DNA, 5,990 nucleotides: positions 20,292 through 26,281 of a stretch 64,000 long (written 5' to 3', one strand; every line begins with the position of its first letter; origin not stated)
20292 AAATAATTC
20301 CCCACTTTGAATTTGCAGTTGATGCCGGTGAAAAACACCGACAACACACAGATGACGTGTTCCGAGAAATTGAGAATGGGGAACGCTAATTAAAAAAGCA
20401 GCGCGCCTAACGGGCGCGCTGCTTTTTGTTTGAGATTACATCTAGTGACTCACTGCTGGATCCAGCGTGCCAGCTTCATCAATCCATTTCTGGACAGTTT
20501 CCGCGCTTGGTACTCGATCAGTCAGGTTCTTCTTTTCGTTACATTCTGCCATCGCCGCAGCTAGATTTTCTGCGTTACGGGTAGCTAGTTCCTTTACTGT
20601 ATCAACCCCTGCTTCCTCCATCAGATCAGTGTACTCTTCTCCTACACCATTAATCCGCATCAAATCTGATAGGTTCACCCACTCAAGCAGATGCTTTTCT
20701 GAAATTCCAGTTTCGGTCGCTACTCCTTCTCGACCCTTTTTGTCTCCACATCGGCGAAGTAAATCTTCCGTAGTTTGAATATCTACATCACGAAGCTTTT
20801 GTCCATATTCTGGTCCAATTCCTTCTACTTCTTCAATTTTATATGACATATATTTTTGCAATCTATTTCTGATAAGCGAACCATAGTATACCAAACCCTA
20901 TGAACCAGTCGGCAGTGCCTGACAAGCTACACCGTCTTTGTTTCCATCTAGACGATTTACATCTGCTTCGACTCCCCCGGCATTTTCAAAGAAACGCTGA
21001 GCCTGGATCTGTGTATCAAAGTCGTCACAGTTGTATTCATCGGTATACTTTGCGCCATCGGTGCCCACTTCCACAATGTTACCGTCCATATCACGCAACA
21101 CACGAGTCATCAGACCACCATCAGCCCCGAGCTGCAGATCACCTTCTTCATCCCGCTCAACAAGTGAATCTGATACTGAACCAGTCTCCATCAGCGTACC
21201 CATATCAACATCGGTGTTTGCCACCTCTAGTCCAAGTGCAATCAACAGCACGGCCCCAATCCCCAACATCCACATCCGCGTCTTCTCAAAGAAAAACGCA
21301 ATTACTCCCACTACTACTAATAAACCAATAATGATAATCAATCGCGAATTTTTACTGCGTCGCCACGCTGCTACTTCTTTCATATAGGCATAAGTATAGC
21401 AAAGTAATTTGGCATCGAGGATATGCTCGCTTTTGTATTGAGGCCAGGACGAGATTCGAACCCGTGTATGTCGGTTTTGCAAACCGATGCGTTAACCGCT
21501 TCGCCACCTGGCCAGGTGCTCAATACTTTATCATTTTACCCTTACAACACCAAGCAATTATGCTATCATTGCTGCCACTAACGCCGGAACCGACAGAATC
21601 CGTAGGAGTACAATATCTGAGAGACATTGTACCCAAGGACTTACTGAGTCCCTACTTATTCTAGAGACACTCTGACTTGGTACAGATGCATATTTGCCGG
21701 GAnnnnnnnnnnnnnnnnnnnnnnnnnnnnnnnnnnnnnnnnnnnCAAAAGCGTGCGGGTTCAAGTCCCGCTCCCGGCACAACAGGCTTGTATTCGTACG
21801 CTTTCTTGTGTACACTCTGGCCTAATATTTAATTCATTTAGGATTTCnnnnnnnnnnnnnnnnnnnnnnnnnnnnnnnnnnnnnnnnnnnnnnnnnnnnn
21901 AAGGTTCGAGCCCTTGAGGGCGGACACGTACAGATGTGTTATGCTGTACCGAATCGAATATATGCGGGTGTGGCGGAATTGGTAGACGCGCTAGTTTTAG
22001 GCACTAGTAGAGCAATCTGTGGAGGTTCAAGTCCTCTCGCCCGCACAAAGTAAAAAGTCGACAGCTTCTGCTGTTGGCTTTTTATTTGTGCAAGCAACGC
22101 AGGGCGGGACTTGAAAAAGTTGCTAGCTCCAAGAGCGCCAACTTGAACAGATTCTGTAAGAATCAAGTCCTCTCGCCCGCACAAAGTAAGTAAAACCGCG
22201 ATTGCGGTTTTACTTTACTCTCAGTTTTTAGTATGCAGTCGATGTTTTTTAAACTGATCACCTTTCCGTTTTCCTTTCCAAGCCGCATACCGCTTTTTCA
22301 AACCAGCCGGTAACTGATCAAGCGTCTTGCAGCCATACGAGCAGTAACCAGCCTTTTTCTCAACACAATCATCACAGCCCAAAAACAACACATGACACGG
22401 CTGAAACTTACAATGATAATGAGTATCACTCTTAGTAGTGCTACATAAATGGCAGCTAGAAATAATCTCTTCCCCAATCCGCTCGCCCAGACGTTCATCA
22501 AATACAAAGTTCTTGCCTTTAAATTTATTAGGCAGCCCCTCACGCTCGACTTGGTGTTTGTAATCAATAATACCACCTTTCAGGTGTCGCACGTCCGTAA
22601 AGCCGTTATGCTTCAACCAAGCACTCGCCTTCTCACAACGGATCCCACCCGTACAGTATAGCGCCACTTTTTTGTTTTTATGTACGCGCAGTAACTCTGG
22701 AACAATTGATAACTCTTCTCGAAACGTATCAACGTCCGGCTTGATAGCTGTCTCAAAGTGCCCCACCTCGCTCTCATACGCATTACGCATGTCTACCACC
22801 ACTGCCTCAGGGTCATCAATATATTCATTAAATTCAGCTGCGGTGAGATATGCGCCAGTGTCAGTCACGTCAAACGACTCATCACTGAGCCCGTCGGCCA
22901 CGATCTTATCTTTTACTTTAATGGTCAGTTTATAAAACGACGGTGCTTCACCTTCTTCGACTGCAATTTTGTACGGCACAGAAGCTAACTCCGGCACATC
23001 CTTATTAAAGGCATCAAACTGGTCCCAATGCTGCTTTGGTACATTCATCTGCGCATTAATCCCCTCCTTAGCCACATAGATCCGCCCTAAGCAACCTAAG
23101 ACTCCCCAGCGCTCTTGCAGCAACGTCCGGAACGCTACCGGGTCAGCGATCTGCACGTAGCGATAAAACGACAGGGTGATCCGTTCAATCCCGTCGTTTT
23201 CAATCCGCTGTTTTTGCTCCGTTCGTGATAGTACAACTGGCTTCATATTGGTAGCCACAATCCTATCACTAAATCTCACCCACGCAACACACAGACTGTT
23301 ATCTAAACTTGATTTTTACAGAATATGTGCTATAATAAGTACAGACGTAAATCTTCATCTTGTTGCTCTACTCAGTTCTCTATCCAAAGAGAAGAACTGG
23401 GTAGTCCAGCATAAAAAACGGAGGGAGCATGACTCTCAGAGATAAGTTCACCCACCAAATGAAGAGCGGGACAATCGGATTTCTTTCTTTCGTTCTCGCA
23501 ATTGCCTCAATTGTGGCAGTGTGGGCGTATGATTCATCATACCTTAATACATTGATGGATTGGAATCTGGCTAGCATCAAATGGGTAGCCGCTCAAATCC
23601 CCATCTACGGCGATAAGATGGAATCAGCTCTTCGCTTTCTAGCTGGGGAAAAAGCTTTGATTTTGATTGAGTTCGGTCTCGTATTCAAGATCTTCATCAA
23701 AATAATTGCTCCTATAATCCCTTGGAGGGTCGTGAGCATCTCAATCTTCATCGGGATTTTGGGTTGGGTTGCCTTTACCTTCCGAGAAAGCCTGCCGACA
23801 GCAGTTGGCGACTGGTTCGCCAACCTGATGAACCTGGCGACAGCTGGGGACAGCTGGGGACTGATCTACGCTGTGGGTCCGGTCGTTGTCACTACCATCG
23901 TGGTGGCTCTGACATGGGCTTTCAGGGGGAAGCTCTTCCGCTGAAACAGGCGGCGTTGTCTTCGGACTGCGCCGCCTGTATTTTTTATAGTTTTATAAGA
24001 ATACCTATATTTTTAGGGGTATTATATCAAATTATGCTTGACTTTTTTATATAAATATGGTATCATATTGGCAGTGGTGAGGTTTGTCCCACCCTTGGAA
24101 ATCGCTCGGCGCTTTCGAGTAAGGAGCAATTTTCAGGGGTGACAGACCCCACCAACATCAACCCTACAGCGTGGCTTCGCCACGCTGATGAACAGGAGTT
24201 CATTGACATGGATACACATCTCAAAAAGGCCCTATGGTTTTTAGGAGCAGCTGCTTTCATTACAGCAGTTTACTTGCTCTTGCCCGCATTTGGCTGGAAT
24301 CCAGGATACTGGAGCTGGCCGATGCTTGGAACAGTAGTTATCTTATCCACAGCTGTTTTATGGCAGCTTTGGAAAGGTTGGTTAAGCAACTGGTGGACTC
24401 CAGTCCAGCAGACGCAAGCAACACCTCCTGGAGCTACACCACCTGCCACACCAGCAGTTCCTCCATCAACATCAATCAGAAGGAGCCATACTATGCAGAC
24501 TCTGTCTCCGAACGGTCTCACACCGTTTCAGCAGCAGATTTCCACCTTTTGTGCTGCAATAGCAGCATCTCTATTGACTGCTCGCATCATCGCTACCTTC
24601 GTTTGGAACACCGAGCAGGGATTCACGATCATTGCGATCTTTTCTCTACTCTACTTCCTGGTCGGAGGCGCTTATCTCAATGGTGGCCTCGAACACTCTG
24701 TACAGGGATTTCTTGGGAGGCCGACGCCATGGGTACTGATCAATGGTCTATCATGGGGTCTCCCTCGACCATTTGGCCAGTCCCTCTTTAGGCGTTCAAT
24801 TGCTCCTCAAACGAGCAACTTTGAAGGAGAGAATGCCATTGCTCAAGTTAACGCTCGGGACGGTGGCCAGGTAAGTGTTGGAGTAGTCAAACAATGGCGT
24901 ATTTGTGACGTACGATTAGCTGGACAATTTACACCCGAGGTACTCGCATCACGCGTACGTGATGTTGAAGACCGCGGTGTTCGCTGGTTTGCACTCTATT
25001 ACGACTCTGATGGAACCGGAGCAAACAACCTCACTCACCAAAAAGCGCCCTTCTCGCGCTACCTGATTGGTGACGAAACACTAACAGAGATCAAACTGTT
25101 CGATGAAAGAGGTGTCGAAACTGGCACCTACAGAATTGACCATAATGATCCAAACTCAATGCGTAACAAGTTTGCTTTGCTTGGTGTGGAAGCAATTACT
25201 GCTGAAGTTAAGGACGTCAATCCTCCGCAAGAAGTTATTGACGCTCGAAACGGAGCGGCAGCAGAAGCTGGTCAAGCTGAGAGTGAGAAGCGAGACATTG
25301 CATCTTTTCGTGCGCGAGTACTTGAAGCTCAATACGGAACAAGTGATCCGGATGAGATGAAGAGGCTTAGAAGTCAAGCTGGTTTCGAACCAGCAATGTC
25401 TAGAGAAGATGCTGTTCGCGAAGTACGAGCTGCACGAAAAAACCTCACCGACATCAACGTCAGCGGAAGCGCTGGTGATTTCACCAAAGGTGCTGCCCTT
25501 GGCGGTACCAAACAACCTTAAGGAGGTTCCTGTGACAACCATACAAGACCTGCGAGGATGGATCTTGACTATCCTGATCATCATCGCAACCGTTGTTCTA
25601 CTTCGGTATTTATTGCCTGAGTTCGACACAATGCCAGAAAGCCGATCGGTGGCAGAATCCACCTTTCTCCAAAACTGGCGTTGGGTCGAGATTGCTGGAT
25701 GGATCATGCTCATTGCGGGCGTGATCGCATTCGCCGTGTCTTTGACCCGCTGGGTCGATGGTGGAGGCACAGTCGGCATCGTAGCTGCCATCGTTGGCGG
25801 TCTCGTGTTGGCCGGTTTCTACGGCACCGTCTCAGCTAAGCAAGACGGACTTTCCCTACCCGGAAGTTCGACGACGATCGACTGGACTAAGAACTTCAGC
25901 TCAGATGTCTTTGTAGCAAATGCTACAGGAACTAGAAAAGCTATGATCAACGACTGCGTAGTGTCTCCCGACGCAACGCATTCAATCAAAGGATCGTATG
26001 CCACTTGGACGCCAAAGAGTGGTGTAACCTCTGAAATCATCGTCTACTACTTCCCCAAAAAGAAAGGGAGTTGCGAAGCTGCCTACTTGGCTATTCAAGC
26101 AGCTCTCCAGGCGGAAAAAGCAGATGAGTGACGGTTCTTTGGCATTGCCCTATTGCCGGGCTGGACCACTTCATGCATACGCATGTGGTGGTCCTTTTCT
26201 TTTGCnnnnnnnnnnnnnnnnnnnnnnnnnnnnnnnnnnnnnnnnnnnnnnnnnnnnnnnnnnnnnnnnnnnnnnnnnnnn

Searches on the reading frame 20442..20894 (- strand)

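Call 6: search_protein_families(library=pfam, proteins=[window:20442-20894:-], max_evalue=0.01)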
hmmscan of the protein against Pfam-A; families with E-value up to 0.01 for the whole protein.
window:20442-20894:- (150 aa): 8 families
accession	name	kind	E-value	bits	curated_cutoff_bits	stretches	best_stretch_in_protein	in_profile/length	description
PF14229.12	DUF4332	-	9.1e-38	129.6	23.2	1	24-143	1-121/122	Domain of unknown function (DUF4332)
PF14520.12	HHH_5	-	2.2e-11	44.5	27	2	21-69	5-48/57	Helix-hairpin-helix domain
PF11731.14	Cdd1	-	1.7e-06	28.6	25.5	0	75-120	5-50/86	Pathogenicity locus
PF02961.22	SAM_BAF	-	0.00078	20.3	25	0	19-47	19-47/88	Barrier to autointegration factor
PF21999.2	IMS_HHH_1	-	0.00095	20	27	0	83-112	5-34/53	DNA polymerase-iota, thumb domain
PF22993.4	SAM_EPH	-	0.00095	19.3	27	0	75-113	7-44/60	Ephrin receptor 1 SAM domain-like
PF21794.3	RAD51D_N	-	0.0011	19.6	27.3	0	87-113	15-41/60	RAD51D, N-terminal domain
PF07647.24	SAM_2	-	0.0027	18.3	20.5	0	84-114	18-46/66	SAM domain (Sterile alpha motif)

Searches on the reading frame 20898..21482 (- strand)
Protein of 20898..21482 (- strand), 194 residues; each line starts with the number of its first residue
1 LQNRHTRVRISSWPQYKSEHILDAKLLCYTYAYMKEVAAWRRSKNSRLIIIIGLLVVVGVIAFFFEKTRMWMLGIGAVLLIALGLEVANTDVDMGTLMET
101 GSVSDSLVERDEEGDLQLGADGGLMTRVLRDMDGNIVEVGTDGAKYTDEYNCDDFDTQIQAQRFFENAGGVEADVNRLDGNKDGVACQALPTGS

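Call 6: search_protein_families(library=pfam, proteins=[window:20898-21482:-], max_evalue=0.01)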
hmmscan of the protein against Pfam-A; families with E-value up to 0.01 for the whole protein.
window:20898-21482:- (194 aa): 2 families
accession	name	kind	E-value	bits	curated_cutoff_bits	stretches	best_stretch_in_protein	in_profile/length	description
PF05901.16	Excalibur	-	0.00069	20.4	22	1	150-187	2-35/36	Excalibur calcium-binding domain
PF01219.24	DAGK_prokar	-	0.0019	18.5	22.3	1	37-93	8-62/102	Prokaryotic diacylglycerol kinase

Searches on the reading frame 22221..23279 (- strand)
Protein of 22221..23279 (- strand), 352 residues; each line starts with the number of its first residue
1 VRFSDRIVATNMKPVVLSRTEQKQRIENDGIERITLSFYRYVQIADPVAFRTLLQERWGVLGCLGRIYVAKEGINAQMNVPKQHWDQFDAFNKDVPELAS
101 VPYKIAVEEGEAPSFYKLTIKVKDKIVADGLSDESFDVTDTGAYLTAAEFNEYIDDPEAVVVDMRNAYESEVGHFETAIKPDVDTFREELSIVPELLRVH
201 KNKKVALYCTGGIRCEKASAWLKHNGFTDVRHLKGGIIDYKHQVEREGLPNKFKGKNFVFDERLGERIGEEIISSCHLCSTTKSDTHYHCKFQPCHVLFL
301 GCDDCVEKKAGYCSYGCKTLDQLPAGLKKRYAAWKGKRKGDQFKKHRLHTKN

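Call 5: search_protein_families(library=pfam, proteins=[window:22221-23279:-], max_evalue=0.01)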
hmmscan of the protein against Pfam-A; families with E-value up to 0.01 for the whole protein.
window:22221-23279:- (352 aa): 3 families
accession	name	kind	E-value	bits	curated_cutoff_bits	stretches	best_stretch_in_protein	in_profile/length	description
PF17773.7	UPF0176_N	-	7.6e-21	74.7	26.2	1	35-126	3-92/92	UPF0176 acylphosphatase like domain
PF12368.13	Rhodanese_C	-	1.5e-15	57.6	26.9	1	254-318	1-66/66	Rhodanase C-terminal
PF00581.25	Rhodanese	-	6.4e-12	46.2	22.2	1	146-241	1-100/102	Rhodanese-like domain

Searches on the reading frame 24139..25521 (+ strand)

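Call 3: search_protein_families(library=pfam, proteins=[window:24139-25521:+], max_evalue=0.1)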
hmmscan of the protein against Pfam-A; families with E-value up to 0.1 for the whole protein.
window:24139-25521:+ (460 aa): 1 family
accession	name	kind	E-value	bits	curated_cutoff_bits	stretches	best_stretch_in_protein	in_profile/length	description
PF01145.31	Band_7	-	1.8e-05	25.3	23.6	0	192-259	14-75/176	SPFH domain / Band 7 family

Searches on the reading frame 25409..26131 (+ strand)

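Call 3: search_protein_families(library=pfam, proteins=[window:25409-26131:+], max_evalue=0.1)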
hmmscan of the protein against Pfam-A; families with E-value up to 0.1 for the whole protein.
window:25409-26131:+ (240 aa): 1 family
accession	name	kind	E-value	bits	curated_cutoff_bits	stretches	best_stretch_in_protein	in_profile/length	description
PF19747.4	DUF6234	-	0.00075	20.4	27.5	1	61-142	22-101/129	Family of unknown function (DUF6234)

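Call 71: search_protein_families(library=pfam, proteins=[window:25409-26131:+], max_evalue=1)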
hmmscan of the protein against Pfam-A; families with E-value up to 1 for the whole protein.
window:25409-26131:+ (240 aa): 3 families
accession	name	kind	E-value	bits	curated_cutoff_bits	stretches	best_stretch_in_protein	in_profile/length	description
PF19747.4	DUF6234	-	0.00075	20.4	27.5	1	61-142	22-101/129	Family of unknown function (DUF6234)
PF07291.16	MauE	-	0.13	13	27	1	51-133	3-85/128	Methylamine utilisation protein MauE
PF18967.5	PycTM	-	0.5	11.2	27.2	0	50-93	13-56/107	Pycsar effector protein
